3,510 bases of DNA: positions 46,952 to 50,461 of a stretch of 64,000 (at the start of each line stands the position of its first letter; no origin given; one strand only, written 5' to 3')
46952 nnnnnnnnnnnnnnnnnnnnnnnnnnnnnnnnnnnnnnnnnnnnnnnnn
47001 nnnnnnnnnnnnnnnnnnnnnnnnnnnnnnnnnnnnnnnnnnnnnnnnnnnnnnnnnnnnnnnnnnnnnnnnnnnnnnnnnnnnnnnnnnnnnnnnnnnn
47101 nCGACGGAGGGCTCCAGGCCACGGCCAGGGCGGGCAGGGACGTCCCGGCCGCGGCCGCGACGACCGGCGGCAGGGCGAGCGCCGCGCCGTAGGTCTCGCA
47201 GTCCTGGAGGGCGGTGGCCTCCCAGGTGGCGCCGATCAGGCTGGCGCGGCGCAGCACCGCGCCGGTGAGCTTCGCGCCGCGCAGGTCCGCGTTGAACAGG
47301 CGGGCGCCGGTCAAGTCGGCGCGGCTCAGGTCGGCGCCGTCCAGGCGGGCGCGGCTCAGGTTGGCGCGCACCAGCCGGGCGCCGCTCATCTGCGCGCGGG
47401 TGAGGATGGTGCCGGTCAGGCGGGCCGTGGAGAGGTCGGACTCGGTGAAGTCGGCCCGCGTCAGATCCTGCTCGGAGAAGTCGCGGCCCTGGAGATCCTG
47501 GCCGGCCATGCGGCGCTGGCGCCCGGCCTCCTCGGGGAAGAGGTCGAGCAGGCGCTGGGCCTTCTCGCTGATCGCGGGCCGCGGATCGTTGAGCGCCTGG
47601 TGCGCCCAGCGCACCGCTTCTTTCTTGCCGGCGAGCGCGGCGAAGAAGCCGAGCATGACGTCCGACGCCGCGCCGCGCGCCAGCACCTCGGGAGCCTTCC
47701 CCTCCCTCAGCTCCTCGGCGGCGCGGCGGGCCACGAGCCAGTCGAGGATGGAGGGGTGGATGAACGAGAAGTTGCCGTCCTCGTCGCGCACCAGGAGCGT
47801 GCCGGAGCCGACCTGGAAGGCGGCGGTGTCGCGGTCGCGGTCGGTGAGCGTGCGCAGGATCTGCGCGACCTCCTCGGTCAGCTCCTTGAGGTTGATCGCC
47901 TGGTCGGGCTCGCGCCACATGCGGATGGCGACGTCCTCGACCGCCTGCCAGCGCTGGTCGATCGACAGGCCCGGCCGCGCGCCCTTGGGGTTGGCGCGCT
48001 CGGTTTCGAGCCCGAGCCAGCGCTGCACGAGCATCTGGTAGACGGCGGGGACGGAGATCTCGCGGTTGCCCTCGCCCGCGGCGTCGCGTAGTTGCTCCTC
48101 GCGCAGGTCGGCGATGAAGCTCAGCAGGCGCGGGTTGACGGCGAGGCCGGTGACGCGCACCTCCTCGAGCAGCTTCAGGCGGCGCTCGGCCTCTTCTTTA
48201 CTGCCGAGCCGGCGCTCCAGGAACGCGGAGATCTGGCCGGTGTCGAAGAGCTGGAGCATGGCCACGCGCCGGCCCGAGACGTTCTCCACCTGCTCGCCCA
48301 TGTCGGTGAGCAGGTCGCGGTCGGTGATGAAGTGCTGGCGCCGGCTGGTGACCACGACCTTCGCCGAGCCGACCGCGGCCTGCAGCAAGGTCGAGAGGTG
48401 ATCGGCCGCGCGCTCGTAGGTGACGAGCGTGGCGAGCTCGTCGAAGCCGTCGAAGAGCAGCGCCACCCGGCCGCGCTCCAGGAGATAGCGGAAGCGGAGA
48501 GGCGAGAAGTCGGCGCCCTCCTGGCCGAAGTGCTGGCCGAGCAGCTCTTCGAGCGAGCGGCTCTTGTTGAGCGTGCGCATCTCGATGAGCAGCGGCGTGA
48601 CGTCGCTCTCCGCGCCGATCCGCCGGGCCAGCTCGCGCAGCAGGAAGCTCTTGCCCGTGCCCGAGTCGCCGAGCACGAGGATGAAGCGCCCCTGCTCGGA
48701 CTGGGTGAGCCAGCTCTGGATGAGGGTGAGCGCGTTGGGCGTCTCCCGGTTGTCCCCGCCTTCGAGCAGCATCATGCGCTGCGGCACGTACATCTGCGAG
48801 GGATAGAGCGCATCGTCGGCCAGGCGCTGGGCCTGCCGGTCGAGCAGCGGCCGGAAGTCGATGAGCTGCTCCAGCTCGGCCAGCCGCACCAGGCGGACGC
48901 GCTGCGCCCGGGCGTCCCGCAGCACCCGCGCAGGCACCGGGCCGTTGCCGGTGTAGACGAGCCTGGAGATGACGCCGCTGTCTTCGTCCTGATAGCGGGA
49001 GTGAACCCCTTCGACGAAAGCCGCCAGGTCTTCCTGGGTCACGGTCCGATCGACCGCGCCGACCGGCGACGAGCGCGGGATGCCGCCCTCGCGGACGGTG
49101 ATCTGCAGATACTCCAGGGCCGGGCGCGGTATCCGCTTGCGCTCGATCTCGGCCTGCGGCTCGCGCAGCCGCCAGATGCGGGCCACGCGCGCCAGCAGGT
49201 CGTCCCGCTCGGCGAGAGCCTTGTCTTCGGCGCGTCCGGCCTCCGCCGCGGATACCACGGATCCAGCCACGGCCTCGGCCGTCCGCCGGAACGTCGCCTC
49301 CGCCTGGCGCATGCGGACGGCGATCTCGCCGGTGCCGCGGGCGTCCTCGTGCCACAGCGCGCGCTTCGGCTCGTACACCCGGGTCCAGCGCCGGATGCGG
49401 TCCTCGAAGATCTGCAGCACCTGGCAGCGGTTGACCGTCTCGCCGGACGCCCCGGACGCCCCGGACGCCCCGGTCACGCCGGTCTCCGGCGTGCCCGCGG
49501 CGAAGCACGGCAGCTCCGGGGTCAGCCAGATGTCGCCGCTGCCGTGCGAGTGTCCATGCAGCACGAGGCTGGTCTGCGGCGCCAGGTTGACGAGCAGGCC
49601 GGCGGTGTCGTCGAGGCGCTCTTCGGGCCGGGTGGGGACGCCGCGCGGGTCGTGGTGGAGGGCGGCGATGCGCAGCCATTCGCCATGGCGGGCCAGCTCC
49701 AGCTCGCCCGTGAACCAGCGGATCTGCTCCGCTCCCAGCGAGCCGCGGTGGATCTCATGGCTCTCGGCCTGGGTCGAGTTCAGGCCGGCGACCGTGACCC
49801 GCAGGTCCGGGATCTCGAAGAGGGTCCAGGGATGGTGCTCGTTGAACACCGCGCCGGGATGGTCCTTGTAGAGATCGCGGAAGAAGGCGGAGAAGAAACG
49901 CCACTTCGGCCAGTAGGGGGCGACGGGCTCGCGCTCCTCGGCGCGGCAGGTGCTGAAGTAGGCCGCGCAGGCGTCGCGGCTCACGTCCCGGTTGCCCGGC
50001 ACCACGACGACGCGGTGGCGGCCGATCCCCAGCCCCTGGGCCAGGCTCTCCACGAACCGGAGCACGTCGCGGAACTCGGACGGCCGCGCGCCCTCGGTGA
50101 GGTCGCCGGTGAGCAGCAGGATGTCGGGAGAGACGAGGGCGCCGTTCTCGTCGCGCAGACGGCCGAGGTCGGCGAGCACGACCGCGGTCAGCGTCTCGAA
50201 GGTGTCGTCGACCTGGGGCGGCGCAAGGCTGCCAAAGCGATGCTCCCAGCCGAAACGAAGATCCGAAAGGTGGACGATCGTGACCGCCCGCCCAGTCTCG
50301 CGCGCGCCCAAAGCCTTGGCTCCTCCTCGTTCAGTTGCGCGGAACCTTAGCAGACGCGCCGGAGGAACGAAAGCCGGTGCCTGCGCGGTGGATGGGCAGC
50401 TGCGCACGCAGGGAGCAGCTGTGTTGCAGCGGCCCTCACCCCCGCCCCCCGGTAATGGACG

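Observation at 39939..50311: Tandem paralogous giant STAND genes with the order phosphoesterase, Mrr-like, NACHT, pentapeptide, 2x7 WD40: candidate uncharacterised conflict/defence system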

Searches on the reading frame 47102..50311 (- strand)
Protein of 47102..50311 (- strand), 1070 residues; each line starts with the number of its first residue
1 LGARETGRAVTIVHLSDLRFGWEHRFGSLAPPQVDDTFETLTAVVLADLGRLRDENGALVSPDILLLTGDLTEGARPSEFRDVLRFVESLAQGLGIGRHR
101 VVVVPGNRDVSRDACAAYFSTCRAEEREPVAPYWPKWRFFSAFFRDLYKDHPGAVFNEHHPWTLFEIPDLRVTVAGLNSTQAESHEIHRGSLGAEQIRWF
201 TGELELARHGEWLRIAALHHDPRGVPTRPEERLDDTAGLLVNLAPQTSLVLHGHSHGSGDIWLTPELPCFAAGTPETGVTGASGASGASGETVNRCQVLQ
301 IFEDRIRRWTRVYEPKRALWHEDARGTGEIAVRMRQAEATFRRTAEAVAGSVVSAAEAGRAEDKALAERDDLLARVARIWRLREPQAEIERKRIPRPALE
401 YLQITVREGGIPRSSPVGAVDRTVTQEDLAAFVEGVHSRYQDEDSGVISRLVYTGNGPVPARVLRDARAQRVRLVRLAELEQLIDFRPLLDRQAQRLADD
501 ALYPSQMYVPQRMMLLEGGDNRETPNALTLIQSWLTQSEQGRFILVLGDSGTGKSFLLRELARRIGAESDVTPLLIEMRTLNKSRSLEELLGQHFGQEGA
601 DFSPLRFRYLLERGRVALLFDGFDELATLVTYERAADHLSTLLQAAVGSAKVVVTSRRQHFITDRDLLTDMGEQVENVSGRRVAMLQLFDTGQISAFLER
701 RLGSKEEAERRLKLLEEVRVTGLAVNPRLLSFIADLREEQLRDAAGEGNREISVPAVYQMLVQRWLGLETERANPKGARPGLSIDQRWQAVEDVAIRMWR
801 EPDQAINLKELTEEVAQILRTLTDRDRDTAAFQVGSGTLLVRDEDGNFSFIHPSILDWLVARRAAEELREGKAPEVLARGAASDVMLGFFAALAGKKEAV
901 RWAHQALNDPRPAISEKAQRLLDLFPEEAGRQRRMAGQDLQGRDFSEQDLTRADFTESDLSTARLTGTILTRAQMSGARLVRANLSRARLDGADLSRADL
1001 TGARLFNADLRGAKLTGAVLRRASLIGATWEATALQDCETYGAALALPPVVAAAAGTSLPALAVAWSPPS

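Call 8: search_protein_families(library=pfam, proteins=[window:47102-50311:-], max_evalue=1)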
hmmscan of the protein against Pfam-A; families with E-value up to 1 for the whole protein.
window:47102-50311:- (1070 aa): 24 families
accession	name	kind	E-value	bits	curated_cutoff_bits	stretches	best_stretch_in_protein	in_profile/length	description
PF22739.2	NA-iREase3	-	4e-27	95.7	27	1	369-486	1-118/118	NACHT-associated inactive Restriction Endonuclease 2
PF00805.28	Pentapeptide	-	5.7e-22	77.4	20.2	3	969-1005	2-38/40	Pentapeptide repeats (8 copies)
PF05729.18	NACHT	-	8.3e-13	48.9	26.7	1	542-696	1-158/167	NACHT domain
PF00149.33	Metallophos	-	7.6e-08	33.4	21.5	1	11-257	2-190/191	Calcineurin-like phosphoesterase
PF13599.13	Pentapeptide_4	-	2.1e-06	28.1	38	1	969-1043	2-76/78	Pentapeptide repeat region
PF20703.3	nSTAND1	-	2.3e-06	27.9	27.1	1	530-665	22-167/379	Novel STAND NTPase 1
PF13401.12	AAA_22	-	4.5e-06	27.5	27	1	540-631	4-97/130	AAA domain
PF24883.2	NPHP3_N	-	1.3e-05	25.9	24.8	1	531-571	12-52/164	Nephrocystin 3, N-terminal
PF13576.12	Pentapeptide_3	-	1.8e-05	25.3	27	2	971-1012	2-46/48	Pentapeptide repeats (9 copies)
PF13191.12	AAA_16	-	2.1e-05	25.5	32.6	1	538-568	21-51/167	AAA ATPase domain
PF25199.1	nSTAND_NTPase5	-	0.0013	19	34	1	537-593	37-93/145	Novel STAND NTPase 5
PF05970.20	PIF1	-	0.005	16.9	25.9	1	537-570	18-51/223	PIF1-like helicase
PF13481.12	AAA_25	-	0.0093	16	27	1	518-565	13-57/195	AAA domain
PF07728.20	AAA_5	-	0.015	15.8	22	1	544-570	2-29/139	AAA domain (dynein-related subfamily)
PF12775.13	AAA_7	-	0.019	15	25.8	1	538-594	30-85/181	P-loop containing dynein motor region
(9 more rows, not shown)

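Call 47: search_protein_representatives(protein=window:47492-50311:-)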
Query: 940 residues. Proteins with E-value up to 0.001 (for the whole library): 4864; up to 1e-10: 1839; up to 1e-30: 668. The best 150 are listed.
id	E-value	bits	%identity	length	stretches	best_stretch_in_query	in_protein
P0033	0.0e+00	1307.1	67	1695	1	2-940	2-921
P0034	4.3e-298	1007.9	56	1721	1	1-940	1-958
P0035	2.8e-241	819.9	48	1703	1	10-940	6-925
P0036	7.7e-228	775.4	45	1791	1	10-922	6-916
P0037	2.6e-224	763.7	45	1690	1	9-909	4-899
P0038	3.4e-217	740.2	45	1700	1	8-939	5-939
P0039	4.9e-211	719.8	43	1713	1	6-940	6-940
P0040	4.4e-210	716.7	47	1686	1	6-940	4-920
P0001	3.8e-207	706.9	49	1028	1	8-939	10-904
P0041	4.5e-203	693.5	43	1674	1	8-932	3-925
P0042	8.2e-199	679.4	42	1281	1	7-921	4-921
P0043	3.2e-198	677.4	42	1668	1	7-908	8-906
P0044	5.2e-196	670.1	41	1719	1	7-933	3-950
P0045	1.1e-194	665.7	43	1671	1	8-911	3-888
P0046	1.7e-194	665.1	44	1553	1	5-931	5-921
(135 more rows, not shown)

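Call 85: search_dna_similar(query=window:47507-50311:-, collection=plasmids, mode=protein, max_rows=12, max_evalue=1e-10)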
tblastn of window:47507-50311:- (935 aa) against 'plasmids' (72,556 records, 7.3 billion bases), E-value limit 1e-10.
Records with a match: 6; places in all: 6; records where one place covers at least 80% of the query: 1.
Best place of each record, by identity: <60% 6.
By first word of the organism name: Calothrix 2; Nostoc 2; Nonomuraea 1; Annamia 1.
By predicted mobility (MOB-suite, as given by PLSDB): non-mobilizable 4; conjugative 2.
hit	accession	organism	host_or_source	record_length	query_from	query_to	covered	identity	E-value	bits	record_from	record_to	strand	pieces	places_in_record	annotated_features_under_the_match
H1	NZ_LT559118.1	Nonomuraea gerenzanensis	-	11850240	9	912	97%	37.2%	5e-132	446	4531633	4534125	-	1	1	none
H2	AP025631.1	Annamia dubia NIES-4383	-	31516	531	868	36%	25.3%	6e-12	78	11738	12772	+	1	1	hypothetical protein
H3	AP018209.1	Calothrix brevissima NIES-22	-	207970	544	868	35%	25.9%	8e-14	84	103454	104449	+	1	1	WD-40 repeat protein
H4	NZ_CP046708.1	Nostoc sp. ATCC 53789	-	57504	544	868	35%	25.2%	1e-12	81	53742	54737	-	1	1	NACHT domain-containing protein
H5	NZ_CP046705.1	Nostoc sp. ATCC 53789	-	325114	544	868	35%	24.8%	4e-14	85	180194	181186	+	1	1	NACHT domain-containing protein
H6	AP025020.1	Calothrix sp. PCC 7716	-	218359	531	868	36%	23.6%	8e-13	81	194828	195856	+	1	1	WD-40 repeat protein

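Call 86: search_dna_similar(query=window:47507-50311:-, collection=phages, mode=protein, max_rows=8, max_evalue=0.00001)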
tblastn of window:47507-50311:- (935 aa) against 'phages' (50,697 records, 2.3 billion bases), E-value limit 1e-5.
Records with a match: 1; places in all: 1; records where one place covers at least 80% of the query: 0.
Best place of each record, by identity: <60% 1.
By first word of the organism name: Bacteriophage 1.
By host as written in the record: - 1.
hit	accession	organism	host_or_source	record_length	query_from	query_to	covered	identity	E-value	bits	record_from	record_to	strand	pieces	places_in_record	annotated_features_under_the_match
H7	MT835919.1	Bacteriophage sp.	human fecal samples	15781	12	256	26%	25.5%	3e-12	77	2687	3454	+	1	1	record has no annotation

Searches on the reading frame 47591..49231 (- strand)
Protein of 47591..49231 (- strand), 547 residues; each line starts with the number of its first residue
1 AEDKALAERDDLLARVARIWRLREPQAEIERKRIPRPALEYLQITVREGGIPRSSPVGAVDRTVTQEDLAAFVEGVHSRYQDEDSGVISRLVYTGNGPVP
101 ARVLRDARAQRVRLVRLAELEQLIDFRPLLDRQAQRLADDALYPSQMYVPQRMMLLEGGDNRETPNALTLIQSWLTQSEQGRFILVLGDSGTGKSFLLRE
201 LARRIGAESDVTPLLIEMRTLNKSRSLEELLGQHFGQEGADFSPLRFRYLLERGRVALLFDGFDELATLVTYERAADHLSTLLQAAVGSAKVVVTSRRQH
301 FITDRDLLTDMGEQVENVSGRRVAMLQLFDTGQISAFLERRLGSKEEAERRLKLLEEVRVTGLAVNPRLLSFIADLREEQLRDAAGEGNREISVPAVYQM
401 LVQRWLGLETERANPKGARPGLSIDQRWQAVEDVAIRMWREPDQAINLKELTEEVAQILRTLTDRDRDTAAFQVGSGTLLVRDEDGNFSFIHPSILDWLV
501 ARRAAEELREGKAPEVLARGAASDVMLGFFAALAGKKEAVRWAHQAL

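Call 53: find_related_loci(query=A1, collection=genome_contigs, flank=8000)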
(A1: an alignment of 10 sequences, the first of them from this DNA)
Query A1 (547 aa) in genome_contigs; peptide patterns used: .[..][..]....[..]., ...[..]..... (x = any residue, [..] = any of these).
600 stretches matched a pattern (row limit reached: there are more); 120 encode a relative of the query (tblastn E <= 1e-3); the best 80 are kept; 80 distinct loci.
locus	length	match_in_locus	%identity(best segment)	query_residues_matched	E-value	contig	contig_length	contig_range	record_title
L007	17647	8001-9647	57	8-547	0e+0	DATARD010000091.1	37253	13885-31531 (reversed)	MAG TPA_asm: Thermoanaerobaculia bacterium isolate SMAG_U5484 k141_1623916, whole genome shotgun sequence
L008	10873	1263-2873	52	11-543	1e-167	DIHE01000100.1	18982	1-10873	MAG TPA_asm: Holophagales bacterium UBA5704 UBA5704_contig_1805, whole genome shotgun sequence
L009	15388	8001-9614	48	10-547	1e-151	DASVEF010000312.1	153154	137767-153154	MAG TPA_asm: Thermoanaerobaculia bacterium isolate SMAG_U2053 k141_1338599, whole genome shotgun sequence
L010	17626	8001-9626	48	10-547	2e-143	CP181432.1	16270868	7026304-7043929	Sorangium sp. So ce1128 chromosome, complete genome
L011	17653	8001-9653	48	10-547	3e-142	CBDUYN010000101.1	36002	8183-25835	MAG TPA_asm: uncultured bacterium isolate SRR22302374_binner12_Refined_89 genome assembly, contig: ERZ26661914.500, whol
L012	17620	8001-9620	48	10-545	2e-141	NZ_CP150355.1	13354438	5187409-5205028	Sorangium sp. So ce1000 chromosome, complete genome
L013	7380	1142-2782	47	1-547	5e-141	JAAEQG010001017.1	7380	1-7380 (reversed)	MAG: bacterium isolate Gpa_12 GpaG_CONTIG3231798, whole genome shotgun sequence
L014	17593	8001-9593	48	10-536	2e-140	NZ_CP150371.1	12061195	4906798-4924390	Sorangium sp. So ce176 chromosome, complete genome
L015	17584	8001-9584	48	10-533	1e-139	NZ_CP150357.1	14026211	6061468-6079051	Sorangium sp. So ce1078 chromosome, complete genome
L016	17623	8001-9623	46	10-547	5e-139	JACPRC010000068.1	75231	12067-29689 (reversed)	MAG: Planctomycetota bacterium isolate NC_groundwater_669_Ag_B-0.1um_68_34 B_1_S1_Biohub_coassembly_k141_2027244, whole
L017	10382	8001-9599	49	9-543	2e-138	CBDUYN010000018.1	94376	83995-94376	MAG TPA_asm: uncultured bacterium isolate SRR22302374_binner12_Refined_89 genome assembly, contig: ERZ26661914.62, whole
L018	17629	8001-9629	46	7-547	3e-137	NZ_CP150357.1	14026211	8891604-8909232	Sorangium sp. So ce1078 chromosome, complete genome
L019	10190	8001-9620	45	10-547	3e-136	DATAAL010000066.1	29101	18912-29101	MAG TPA_asm: Longimicrobiaceae bacterium isolate SMAG_U6671 k141_38079, whole genome shotgun sequence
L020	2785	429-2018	47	9-543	3e-142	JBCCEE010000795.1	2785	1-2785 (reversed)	MAG: Acidobacteriota bacterium isolate P01_B01_bin.10 k141_1777554_length_2785_cov_16.8166, whole genome shotgun sequenc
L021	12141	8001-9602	45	10-542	3e-133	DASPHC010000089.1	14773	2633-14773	MAG TPA_asm: Thermoanaerobaculia bacterium isolate SMAG_U11946 k141_5229515, whole genome shotgun sequence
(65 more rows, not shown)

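Call 59: search_protein_families(library=pfam, proteins=[L007:907-3102:-, L007:3350-5584:-, L007:1-489:-, L008:10211-10873:-], max_evalue=0.01)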
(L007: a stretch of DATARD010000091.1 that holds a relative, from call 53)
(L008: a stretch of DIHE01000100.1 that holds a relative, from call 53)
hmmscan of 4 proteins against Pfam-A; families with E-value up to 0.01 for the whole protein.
L007:907-3102:- (731 aa): 3 families
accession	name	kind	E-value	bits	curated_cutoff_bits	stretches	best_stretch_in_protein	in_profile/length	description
PF00884.28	Sulfatase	-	6.9e-44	150.8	25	1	322-614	1-300/301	Sulfatase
PF16347.10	SGSH_C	-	8.4e-08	33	29.3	1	564-640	2-78/154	N-sulphoglucosamine sulphohydrolase, C-terminal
PF01663.27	Phosphodiest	-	1.3e-05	25.4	23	1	526-559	187-220/342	Type I phosphodiesterase / nucleotide pyrophosphatase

L007:3350-5584:- (744 aa): 3 families
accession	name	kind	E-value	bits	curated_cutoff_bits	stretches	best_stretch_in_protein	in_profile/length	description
PF00884.28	Sulfatase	-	1e-37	130.5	25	1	328-620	1-300/301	Sulfatase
PF16347.10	SGSH_C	-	2.7e-10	41.1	29.3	1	580-706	11-139/154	N-sulphoglucosamine sulphohydrolase, C-terminal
PF01663.27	Phosphodiest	-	0.0057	16.7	23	0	510-565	176-220/342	Type I phosphodiesterase / nucleotide pyrophosphatase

L007:1-489:- (163 aa): 1 family
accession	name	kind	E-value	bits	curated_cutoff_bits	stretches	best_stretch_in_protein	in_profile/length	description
PF04542.20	Sigma70_r2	-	9.8e-12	44.9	24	1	48-112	4-71/71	Sigma-70 region 2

L008:10211-10873:- (220 aa): 1 family
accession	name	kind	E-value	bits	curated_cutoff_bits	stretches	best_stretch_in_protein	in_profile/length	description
PF13796.11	Sensor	-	9.7e-33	113.9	28.2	1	29-206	1-159/162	Putative sensor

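Call 92: search_solved_structures(query=A1, max_evalue=0.01)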
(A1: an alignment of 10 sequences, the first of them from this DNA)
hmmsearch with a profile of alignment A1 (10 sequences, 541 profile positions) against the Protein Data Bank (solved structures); distinct sequences matched with E-value up to 0.01: 9.
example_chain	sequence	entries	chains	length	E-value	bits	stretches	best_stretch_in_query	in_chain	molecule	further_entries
5irl_A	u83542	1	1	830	8.7e-08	34.6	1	169-414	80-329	Uncharacterized protein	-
5irm_A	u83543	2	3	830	8.8e-08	34.6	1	169-414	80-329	Uncharacterized protein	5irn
30ga_K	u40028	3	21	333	0.00036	22.7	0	169-230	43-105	AAA+ ATPase domain-containing protein | TnsC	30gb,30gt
7n6g_6M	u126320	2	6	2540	0.0012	21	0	169-206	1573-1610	FAP42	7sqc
4m4w_J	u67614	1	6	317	0.003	19.6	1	121-212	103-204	Primosomal protein DnaI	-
5jcs_s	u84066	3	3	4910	0.0033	19.5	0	173-202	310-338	Midasin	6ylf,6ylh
6i27_A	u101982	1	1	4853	0.0034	19.5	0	173-202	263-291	Midasin,Midasin,Midasin,Midasin,Midasin,Midasin,Midasin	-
6hyp_A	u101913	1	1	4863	0.0034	19.5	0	173-202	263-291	Midasin,Midasin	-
6i26_A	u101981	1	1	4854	0.0034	19.5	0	173-202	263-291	Midasin,Midasin,Midasin,Midasin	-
